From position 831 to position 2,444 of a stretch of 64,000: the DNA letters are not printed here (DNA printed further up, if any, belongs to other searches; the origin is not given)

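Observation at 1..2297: HerA-like ATPase followed by an acidic HExxH (SprT-like) protein: candidate two-gene conflict or repair module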

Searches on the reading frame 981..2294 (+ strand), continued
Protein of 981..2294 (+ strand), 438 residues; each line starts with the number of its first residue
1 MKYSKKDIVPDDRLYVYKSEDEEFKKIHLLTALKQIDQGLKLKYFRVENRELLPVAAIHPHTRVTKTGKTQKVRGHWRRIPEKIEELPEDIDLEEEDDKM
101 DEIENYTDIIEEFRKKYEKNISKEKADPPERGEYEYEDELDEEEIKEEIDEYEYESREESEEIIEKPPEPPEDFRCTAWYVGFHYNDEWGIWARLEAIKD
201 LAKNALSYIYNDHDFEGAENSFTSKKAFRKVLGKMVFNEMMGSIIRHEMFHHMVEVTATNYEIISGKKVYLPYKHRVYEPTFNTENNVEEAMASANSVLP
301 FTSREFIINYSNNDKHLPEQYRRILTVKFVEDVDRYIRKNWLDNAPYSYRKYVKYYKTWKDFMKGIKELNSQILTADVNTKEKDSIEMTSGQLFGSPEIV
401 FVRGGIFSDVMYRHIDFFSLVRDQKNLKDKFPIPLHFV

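Call 44: search_protein_families(library=phrogs, proteins=[P0004, window:981-2294:+, L001:3-1106:+], max_evalue=0.01)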
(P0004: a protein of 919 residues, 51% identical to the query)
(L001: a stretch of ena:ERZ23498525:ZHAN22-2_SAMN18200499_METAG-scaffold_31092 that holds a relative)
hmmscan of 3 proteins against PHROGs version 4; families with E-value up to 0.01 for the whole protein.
P0004 (919 aa): 8 families
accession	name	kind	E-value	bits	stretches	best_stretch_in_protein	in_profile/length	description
phrog_2666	-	head and packaging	6.9e-17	62.3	1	786-869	421-503/555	terminase large subunit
phrog_7035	-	unknown function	8.9e-17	61.7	1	730-891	426-594/969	-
phrog_3757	-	unknown function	2.4e-14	54.5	1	5-106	217-314/367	-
phrog_30773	-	unknown function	7.6e-14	51.9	1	1-122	290-402/666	-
phrog_1358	-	moron, auxiliary metabolic gene and host takeover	5.5e-06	25.2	1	777-857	700-781/1382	FtsK/SpoIIIE-like protein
phrog_8638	-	unknown function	6.3e-06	26.1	1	1-104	397-498/568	-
phrog_10440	-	unknown function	0.00012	21.8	1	14-113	322-417/483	-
phrog_7485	-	unknown function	0.00031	20.8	1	2-46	319-362/430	-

window:981-2294:+ (438 aa): 0 families

L001:3-1106:+ (368 aa): 15 families
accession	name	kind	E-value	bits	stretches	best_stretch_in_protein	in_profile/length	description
phrog_30773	-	unknown function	1.5e-45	156.7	1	41-298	157-403/666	-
phrog_3757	-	unknown function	4.2e-42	145.8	1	76-300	121-328/367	-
phrog_8638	-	unknown function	5.3e-25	89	1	45-289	272-510/568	-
phrog_10401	-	other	8e-24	85.3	1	75-243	457-611/667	ATPase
phrog_9172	-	unknown function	2.6e-21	77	1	76-233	103-262/509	-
phrog_7485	-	unknown function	4.4e-11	43.4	1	84-216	230-362/430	-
phrog_4339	-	unknown function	6.5e-08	33.1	1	49-117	18-87/552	-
phrog_11838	-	DNA, RNA and nucleotide metabolism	8.2e-07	29.5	1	45-156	15-114/420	clamp loader of DNA polymerase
phrog_5846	-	DNA, RNA and nucleotide metabolism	1.6e-06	28.7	1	81-152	38-106/380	clamp loader of DNA polymerase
phrog_10440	-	unknown function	1.2e-05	25.1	1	83-270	234-401/483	-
phrog_168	-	DNA, RNA and nucleotide metabolism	0.00039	21.2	1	84-152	45-112/314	clamp loader of DNA polymerase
phrog_4871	-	other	0.0017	17.9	0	119-153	263-297/764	ATP-dependent protease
phrog_1297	-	other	0.004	17.2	1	81-117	25-61/356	ATPase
phrog_249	-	moron, auxiliary metabolic gene and host takeover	0.0048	17.3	0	84-132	130-172/380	porphyrin biosynthesis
phrog_50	-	DNA, RNA and nucleotide metabolism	0.0084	16.2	0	72-105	359-393/570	DnaC-like helicase loader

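Call 47: search_solved_structures(query=L001:3-1106:+, max_evalue=1e-20)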
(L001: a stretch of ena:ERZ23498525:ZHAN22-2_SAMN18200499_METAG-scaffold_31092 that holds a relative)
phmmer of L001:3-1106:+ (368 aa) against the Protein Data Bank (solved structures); distinct sequences matched with E-value up to 1e-20: 264 (the best 60 are shown).
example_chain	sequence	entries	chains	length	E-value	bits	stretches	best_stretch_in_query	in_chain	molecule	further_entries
5vc7_A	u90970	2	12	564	1.6e-82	280.6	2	43-273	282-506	VCP-like ATPase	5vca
5g4g_A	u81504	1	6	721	3.5e-82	279.5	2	43-272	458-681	VCP-LIKE ATPASE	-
5g4f_A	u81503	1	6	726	3.6e-82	279.5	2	43-272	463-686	VCP-LIKE ATPASE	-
9m4n_A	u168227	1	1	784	1.7e-79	270.7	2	43-275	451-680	Cell division control protein 48 homolog A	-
9m3v_A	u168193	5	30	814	1.9e-79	270.5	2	43-275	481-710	Cell division control protein 48 homolog A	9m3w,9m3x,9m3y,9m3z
7rlb_A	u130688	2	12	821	3.8e-77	262.9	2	43-277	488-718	Transitional endoplasmic reticulum ATPase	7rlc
7lmy_A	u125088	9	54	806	9.1e-77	261.7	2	43-277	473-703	Transitional endoplasmic reticulum ATPase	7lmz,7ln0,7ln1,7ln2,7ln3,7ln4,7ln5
6oaa_B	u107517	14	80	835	1.5e-76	260.9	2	42-278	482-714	Cell division control protein 48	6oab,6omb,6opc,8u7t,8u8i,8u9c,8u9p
8dar_A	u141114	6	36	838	1.6e-76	260.9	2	42-278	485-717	Cell division control protein 48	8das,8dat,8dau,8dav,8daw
7rlh_A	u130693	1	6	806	1.8e-76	260.7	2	43-277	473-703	Transitional endoplasmic reticulum ATPase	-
1r7r_A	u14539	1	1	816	1.8e-76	260.7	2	43-277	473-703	Transitional endoplasmic reticulum ATPase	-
7rlj_A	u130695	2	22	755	1.9e-76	260.6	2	43-278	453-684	Transitional endoplasmic reticulum ATPase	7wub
7rlg_A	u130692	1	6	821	1.9e-76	260.6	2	43-277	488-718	Transitional endoplasmic reticulum ATPase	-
8yka_A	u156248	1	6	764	2e-76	260.6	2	43-278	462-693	Transitional endoplasmic reticulum ATPase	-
7y4w_A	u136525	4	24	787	2.2e-76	260.4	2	43-277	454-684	Transitional endoplasmic reticulum ATPase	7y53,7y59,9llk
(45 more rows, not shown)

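Call 48: find_related_loci(query=A1, collection=metagenome_contigs, flank=10000)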
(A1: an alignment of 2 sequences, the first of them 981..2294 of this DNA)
Query A1 (438 aa) in metagenome_contigs; peptide patterns used: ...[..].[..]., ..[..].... (x = any residue, [..] = any of these).
599 stretches matched a pattern, but none encodes a relative of the query by tblastn (E <= 1e-3).

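Call 52: list_cluster_members(proteins=[P0001, P0002, P0004, P0005, P0052, P0054, P0058, P0061, P0065, P0053])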
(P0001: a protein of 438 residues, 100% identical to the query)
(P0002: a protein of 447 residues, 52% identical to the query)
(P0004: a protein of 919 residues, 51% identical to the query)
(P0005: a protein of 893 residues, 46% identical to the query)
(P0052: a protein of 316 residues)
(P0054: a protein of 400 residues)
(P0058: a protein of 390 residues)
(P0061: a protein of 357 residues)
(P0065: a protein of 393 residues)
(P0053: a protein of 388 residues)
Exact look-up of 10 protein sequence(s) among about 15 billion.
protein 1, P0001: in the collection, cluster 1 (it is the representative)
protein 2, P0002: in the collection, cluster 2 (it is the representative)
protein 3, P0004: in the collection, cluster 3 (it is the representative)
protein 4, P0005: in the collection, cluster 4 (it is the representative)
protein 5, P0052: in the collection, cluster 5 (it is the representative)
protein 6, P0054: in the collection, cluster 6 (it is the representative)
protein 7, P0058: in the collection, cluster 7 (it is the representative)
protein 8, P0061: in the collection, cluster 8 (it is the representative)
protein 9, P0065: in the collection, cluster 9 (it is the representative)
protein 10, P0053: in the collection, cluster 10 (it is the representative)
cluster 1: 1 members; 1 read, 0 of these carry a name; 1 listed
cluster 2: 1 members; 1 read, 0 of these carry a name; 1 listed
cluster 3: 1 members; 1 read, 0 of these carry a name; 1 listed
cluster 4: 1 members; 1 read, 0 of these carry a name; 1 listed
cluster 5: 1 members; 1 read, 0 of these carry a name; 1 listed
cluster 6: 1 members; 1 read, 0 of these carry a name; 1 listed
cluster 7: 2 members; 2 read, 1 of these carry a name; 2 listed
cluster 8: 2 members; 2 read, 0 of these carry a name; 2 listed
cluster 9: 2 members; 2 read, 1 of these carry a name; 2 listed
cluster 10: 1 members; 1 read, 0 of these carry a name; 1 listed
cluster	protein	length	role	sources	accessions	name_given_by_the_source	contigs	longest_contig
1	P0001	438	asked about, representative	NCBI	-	-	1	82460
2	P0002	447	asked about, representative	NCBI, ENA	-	-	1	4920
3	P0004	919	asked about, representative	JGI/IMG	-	-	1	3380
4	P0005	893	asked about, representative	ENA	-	-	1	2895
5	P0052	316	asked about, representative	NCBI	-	-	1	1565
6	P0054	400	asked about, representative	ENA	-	-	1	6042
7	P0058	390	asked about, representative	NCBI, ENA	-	-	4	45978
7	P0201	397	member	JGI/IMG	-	hypothetical protein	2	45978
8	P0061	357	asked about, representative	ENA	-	-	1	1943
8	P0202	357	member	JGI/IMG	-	-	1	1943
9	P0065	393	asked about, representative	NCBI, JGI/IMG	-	predicted RNA binding protein YcfA (HicA-like mRNA interferase family)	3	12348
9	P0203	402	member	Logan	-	-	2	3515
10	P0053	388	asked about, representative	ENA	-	-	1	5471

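Call 76: find_encoding_contigs(protein=P0013, flank=6000, max_places=2)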
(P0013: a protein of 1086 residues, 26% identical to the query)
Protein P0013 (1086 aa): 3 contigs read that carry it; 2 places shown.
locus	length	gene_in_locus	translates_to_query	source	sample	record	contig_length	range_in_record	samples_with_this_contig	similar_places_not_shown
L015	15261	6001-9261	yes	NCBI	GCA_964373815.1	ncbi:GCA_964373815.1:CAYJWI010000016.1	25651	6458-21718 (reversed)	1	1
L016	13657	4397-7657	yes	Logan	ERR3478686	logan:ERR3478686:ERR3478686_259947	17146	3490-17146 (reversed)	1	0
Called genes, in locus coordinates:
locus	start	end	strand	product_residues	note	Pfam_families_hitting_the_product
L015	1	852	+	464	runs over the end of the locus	PF04851:ResIII (weak), PF00270:DEAD, PF00271:Helicase_C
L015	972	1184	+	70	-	PF04014:MazE_antitoxin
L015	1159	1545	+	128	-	PF01850:PIN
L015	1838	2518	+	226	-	PF02581:TMP-TENI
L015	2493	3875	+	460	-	PF01964:ThiC_Rad_SAM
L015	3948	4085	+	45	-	-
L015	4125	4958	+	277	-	PF01946:Thi4, PF00890:FAD_binding_2 (weak), PF01134:GIDA (weak), PF01266:DAO (weak), PF01494:FAD_binding_3 (weak), PF03486:HI0933_like (weak), PF12831:FAD_oxidored, PF13450:NAD_binding_8, +1 more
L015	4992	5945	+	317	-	PF00586:AIRS, PF02769:AIRS_C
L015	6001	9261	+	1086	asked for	PF05872:HerA_C (faint), PF01935:DUF87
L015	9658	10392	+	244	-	-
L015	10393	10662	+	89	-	-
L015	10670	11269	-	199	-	PF24894:Hexapep_GlmU (faint), PF25084:LbH_EIF2B, PF00132:Hexapep (weak), PF25087:GMPPB_C, PF00132:Hexapep (weak)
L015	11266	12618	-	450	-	PF02878:PGM_PMM_I, PF02879:PGM_PMM_II, PF02880:PGM_PMM_III, PF00408:PGM_PMM_IV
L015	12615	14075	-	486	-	-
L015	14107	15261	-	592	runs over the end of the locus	PF13522:GATase_6, PF13537:GATase_7, PF01380:SIS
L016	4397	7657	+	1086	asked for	PF05872:HerA_C (faint), PF01935:DUF87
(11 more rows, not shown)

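Call 77: find_encoding_contigs(protein=P0008, flank=6000, max_places=2)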
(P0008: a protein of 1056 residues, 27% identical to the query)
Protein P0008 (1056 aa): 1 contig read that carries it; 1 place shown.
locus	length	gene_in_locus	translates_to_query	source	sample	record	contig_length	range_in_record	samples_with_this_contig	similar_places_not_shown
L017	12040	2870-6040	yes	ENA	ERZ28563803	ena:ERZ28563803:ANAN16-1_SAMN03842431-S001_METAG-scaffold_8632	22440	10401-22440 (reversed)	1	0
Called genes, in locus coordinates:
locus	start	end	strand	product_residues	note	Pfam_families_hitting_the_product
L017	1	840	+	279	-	?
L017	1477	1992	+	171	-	-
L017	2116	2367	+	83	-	-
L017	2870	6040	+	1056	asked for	PF01935:DUF87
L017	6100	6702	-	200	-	PF24894:Hexapep_GlmU (faint), PF25084:LbH_EIF2B (weak), PF00132:Hexapep (weak), PF25087:GMPPB_C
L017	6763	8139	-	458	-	PF02878:PGM_PMM_I, PF02879:PGM_PMM_II, PF02880:PGM_PMM_III, PF00408:PGM_PMM_IV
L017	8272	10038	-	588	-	PF13522:GATase_6, PF13537:GATase_7, PF01380:SIS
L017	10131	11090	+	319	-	PF05124:S_layer_C (weak)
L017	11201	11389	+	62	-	-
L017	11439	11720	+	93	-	-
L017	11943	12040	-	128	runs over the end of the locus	-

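Call 81: search_protein_families(library=ncbifam, proteins=[P0004, L001:3-1106:+, L001:1178-3112:+, P0005, P0009], max_evalue=0.001)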
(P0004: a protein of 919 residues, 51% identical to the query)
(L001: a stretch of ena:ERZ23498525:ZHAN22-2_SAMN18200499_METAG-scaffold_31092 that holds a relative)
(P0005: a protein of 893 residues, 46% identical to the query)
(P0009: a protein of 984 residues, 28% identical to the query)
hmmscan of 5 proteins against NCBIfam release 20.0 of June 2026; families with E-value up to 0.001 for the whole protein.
P0004 (919 aa): 12 families
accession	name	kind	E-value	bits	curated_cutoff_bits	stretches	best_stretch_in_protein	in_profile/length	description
TIGR01243.1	CDC48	subfamily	7.4e-22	77.4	802.65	1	1-164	578-709/733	CDC48 family AAA ATPase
NF003069.1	PRK03992.1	subfamily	1e-17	64.4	500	1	12-122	268-370/379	proteasome-activating nucleotidase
TIGR01242.2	TIGR01242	subfamily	3.1e-17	62.6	500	1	11-122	250-353/362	proteasome-activating nucleotidase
TIGR01241.2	FtsH_fam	equivalog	3.5e-17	62.4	600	1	10-99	296-382/598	ATP-dependent zinc metalloprotease FtsH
NF041006.2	cell_div_CdvC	equivalog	1.3e-15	57.2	650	1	10-122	239-347/370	cell division protein CdvC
NF047748.1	PrtsmActNtasePan1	equivalog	9.2e-14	51.3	750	1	12-122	285-387/405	proteasome-activating nucleotidase Pan1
NF047747.1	PrtsmActNtasePan2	equivalog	1.8e-11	44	700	1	13-123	289-391/397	proteasome-activating nucleotidase Pan2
NF042959.1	IteA_antiphage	equivalog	6.4e-11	42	510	1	5-111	216-316/367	anti-phage ATPase IteA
NF008004.0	PRK10733.1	equivalog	5.1e-08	31.4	1008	1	12-96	288-369/644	ATP-dependent zinc metalloprotease FtsH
NF040819.1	helicase_HerA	equivalog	3.8e-07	29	970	1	786-858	402-475/561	DNA double-strand break repair helicase HerA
NF053655.1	CedD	equivalog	7e-06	25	600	1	781-865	414-494/527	DNA-translocating ATPase CedD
NF033849.1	ser_rich_anae_1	subfamily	0.00082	16.8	650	0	718-866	946-1106/1163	serine-rich protein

L001:3-1106:+ (368 aa): 19 families
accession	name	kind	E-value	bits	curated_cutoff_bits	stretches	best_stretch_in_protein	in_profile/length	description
TIGR01243.1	CDC48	subfamily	7.8e-53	179.9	802.65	1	44-286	450-685/733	CDC48 family AAA ATPase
NF003069.1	PRK03992.1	subfamily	3.4e-50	171.3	500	1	41-298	125-371/379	proteasome-activating nucleotidase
TIGR01241.2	FtsH_fam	equivalog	6.3e-50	170.5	600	1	36-298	151-401/598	ATP-dependent zinc metalloprotease FtsH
NF041006.2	cell_div_CdvC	equivalog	1.4e-48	165.7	650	1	40-301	96-352/370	cell division protein CdvC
TIGR01242.2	TIGR01242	subfamily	1.5e-47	162.3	500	1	41-298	108-354/362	proteasome-activating nucleotidase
NF047747.1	PrtsmActNtasePan2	equivalog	8e-44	150.5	700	1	41-268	145-368/397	proteasome-activating nucleotidase Pan2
NF047748.1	PrtsmActNtasePan1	equivalog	5.1e-42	144.3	750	1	42-268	143-365/405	proteasome-activating nucleotidase Pan1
NF008004.0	PRK10733.1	equivalog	2.8e-37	128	1008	1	44-231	149-337/644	ATP-dependent zinc metalloprotease FtsH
NF042959.1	IteA_antiphage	equivalog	7.1e-34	117.5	510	1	53-275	98-307/367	anti-phage ATPase IteA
TIGR03689.1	pup_AAA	equivalog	6.8e-30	104.2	504.75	1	44-221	179-370/512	proteasome ATPase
NF003229.0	PRK04195.1-5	equivalog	8.6e-08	31.3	280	1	45-154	15-117/413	replication factor C large subunit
NF003745.1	PRK05342.1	equivalog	1.4e-07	30.8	359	1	83-157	111-191/418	ATP-dependent Clp protease ATP-binding subunit ClpX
TIGR00382.1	clpX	equivalog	3.6e-06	26.2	370.75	1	83-154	119-196/414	ATP-dependent protease ATP-binding subunit ClpX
TIGR03922.1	T7SS_EccA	equivalog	9.1e-06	24.5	466.65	1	49-190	278-422/557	type VII secretion AAA-ATPase EccA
NF003226.0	PRK04195.1-1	equivalog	3e-05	23.2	588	1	77-155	36-114/405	replication factor C large subunit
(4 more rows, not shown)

L001:1178-3112:+ (645 aa): 4 families
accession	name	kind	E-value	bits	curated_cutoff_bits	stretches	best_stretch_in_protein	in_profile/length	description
NF053655.1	CedD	equivalog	3.4e-06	26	600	1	509-617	421-519/527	DNA-translocating ATPase CedD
NF045975.1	VirB4_plasma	equivalog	0.00026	18.8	590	0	509-555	761-807/894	Mbov_0397 family ICE element conjugal transfer ATPase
NF040937.1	HerA_Thermprot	equivalog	0.00028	19.5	800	1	457-572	299-416/487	DNA double-strand break repair helicase HerA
NF040819.1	helicase_HerA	equivalog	0.00098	17.7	970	0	506-575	401-471/561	DNA double-strand break repair helicase HerA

P0005 (893 aa): 4 families
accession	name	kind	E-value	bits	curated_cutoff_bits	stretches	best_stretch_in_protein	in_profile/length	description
NF040937.1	HerA_Thermprot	equivalog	7.5e-08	31.2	800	1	704-823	291-415/487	DNA double-strand break repair helicase HerA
NF040819.1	helicase_HerA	equivalog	2.1e-05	23.2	970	1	759-819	402-463/561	DNA double-strand break repair helicase HerA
NF045975.1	VirB4_plasma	equivalog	5.9e-05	21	590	0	759-819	759-821/894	Mbov_0397 family ICE element conjugal transfer ATPase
NF042944.1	HerA_antiphage_2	equivalog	0.00011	21.1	850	0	776-841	448-513/576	anti-phage-associated helicase HerA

P0009 (984 aa): 5 families
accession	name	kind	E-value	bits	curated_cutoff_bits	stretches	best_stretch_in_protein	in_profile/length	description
NF040937.1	HerA_Thermprot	equivalog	5.6e-09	34.9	800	1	389-562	267-424/487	DNA double-strand break repair helicase HerA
NF042944.1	HerA_antiphage_2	equivalog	1e-08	34.5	850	1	428-566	375-509/576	anti-phage-associated helicase HerA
NF040819.1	helicase_HerA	equivalog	1.7e-08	33.5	970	1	411-563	316-478/561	DNA double-strand break repair helicase HerA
NF045975.1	VirB4_plasma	equivalog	2.7e-08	32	590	1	357-534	637-805/894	Mbov_0397 family ICE element conjugal transfer ATPase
NF042943.1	HerA_antiphage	equivalog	2.4e-06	26.4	800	1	486-563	433-513/566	anti-phage-associated helicase HerA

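Call 83: search_dna_similar(query=window:981-2294:+, collection=plasmids, mode=protein, max_evalue=0.001, max_rows=15)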
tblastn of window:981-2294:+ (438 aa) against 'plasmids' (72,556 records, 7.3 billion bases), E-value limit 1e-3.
No match.

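Call 84: search_dna_similar(query=window:981-2294:+, collection=phages, mode=protein, max_evalue=0.001, max_rows=15)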
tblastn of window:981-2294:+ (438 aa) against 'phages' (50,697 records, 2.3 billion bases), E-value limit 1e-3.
No match.

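Call 85: search_dna_similar(query=P0004, collection=phages, mode=protein, max_evalue=0.00001, max_rows=15)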
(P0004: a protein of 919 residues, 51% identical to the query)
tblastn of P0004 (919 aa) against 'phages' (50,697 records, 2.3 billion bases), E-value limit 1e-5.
Records with a match: 8; places in all: 8; records where one place covers at least 80% of the query: 0.
Best place of each record, by identity: <60% 8.
By first word of the organism name: Listeria 4; Staphylococcus 2; Ralstonia 1; Bacteriophage 1.
By host as written in the record: Listeria monocytogenes 4; Staphylococcus aureus 2; Ralstonia solanacearum R299, UW30 1; - 1.
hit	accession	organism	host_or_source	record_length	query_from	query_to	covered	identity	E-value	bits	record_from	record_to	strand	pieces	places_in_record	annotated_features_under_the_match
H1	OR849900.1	Staphylococcus phage SA 1298 Kay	Staphylococcus aureus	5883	1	118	13%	36.7%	4e-6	57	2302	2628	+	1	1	record has no annotation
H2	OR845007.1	Staphylococcus phage SA 1306 Kay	Staphylococcus aureus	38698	1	118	13%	36.7%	5e-6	57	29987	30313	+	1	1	record has no annotation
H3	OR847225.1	Listeria phage LM 4-11-1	Listeria monocytogenes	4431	1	95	10%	33.7%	7e-6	56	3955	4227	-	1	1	record has no annotation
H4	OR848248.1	Listeria phage LM 4-14-1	Listeria monocytogenes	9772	1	95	10%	33.7%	8e-6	56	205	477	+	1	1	record has no annotation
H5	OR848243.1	Listeria phage LM 4-14-1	Listeria monocytogenes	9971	1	95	10%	33.7%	9e-6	56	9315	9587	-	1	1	record has no annotation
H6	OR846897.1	Listeria phage LM 4-11-1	Listeria monocytogenes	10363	1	95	10%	33.7%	1e-5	56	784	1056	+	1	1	record has no annotation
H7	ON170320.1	Ralstonia phage YO188_1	Ralstonia solanacearum R299, UW30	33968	11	95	9%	34.1%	2e-7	61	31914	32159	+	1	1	record has no annotation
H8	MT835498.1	Bacteriophage sp.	human fecal samples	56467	14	95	9%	31.7%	6e-6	56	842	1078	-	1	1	record has no annotation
